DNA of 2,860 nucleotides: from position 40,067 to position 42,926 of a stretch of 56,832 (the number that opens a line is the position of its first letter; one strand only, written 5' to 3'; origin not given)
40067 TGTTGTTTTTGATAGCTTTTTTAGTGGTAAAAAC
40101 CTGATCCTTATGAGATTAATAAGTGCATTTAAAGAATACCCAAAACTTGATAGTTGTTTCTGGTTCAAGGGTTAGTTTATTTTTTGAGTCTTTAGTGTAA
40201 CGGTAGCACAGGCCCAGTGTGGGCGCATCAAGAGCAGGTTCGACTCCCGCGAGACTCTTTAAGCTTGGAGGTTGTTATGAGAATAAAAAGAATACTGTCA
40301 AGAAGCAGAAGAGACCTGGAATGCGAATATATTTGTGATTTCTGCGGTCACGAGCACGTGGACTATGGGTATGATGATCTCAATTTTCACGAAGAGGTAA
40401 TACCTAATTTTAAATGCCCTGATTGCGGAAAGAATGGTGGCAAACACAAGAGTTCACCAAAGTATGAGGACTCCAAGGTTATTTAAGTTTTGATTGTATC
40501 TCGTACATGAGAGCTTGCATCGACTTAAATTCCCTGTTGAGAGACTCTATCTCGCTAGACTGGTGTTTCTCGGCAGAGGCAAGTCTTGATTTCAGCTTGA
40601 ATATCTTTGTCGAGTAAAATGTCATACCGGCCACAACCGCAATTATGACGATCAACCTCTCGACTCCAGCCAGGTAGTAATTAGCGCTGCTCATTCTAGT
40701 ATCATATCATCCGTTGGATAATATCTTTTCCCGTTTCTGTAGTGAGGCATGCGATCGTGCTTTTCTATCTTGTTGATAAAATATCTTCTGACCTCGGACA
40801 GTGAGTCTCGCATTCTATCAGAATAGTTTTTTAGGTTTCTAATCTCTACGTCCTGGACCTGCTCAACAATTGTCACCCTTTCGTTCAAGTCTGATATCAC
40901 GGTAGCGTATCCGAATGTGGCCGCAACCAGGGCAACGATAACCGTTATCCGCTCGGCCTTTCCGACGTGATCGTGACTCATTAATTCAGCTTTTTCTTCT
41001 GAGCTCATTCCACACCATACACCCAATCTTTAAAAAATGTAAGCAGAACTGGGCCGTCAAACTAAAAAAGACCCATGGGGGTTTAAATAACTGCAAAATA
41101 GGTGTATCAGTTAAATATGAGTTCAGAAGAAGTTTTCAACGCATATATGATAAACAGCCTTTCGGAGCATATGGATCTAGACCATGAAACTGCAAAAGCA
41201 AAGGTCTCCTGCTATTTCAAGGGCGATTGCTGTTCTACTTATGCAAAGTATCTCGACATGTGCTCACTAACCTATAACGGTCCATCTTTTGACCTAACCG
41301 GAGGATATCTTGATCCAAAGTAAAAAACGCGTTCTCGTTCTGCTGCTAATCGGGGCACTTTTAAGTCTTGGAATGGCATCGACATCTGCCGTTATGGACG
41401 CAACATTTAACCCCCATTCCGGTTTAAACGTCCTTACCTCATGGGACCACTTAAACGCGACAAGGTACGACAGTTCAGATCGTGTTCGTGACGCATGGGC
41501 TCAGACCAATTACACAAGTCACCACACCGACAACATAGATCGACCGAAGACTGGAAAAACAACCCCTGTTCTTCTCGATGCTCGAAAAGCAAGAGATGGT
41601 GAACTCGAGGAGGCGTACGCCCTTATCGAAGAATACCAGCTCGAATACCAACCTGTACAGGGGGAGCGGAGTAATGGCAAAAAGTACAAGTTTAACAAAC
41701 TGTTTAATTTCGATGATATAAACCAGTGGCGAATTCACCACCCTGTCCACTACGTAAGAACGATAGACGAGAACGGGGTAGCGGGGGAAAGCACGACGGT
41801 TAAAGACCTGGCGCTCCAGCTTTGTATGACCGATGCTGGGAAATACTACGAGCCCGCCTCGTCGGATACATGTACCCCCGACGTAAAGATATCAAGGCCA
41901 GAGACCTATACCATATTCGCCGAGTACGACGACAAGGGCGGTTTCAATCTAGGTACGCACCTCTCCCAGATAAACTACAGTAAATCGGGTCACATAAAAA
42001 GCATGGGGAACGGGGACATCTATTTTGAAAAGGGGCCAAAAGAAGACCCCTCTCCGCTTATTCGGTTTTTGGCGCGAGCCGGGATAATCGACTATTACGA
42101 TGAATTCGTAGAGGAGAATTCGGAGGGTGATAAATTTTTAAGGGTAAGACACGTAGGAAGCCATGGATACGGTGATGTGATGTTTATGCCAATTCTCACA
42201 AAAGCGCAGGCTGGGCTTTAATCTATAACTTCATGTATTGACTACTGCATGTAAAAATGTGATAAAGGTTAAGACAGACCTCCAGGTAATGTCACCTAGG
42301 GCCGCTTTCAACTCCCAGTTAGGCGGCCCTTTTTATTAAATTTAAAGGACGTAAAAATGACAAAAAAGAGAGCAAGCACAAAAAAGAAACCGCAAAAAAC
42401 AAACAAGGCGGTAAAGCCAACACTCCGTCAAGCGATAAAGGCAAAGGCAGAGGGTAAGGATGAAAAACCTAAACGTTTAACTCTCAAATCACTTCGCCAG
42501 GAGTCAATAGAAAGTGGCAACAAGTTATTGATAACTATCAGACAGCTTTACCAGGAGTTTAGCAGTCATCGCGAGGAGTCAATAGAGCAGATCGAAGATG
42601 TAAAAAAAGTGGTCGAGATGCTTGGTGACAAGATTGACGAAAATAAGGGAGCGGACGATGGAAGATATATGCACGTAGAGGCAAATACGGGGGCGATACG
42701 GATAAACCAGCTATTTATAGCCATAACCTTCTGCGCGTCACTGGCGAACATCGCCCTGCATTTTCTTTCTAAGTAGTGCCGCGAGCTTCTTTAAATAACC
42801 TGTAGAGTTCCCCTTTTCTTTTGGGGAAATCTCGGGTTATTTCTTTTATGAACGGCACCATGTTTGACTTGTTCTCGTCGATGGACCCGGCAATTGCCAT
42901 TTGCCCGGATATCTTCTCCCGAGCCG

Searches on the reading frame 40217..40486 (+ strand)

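Call 25: search_protein_families(library=pfam, proteins=[window:40217-40486:+], max_evalue=0.01)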
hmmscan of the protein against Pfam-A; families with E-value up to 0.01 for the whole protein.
window:40217-40486:+ (89 aa): 1 family
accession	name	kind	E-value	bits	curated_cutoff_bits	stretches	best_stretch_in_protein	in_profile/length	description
PF07754.17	HVO_2753_ZBP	-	0.0083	16.3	33.2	0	62-72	14-24/46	Small zinc finger protein HVO_2753-like, Zn-binding pocket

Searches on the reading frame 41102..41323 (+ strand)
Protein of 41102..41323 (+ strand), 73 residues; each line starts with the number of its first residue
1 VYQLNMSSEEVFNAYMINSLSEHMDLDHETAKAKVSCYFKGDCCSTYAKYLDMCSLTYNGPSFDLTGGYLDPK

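Call 61: search_protein_families(library=pfam, proteins=[window:41102-41323:+], max_evalue=0.05)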
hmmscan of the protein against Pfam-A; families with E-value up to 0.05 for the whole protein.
window:41102-41323:+ (73 aa): 1 family
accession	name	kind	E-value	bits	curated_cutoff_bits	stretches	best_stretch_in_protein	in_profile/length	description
PF08995.15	NIP_1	-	0.013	16.3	25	1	32-69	43-79/82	Necrosis inducing protein-1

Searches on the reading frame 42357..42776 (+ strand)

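Call 25: search_protein_families(library=pfam, proteins=[window:42357-42776:+], max_evalue=0.01)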
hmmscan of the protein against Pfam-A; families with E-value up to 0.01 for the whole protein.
window:42357-42776:+ (139 aa): 1 family
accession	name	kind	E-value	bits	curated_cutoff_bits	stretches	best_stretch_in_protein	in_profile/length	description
PF05974.18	DUF892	-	0.0034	17.9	23.7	0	62-97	34-69/159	Domain of unknown function (DUF892)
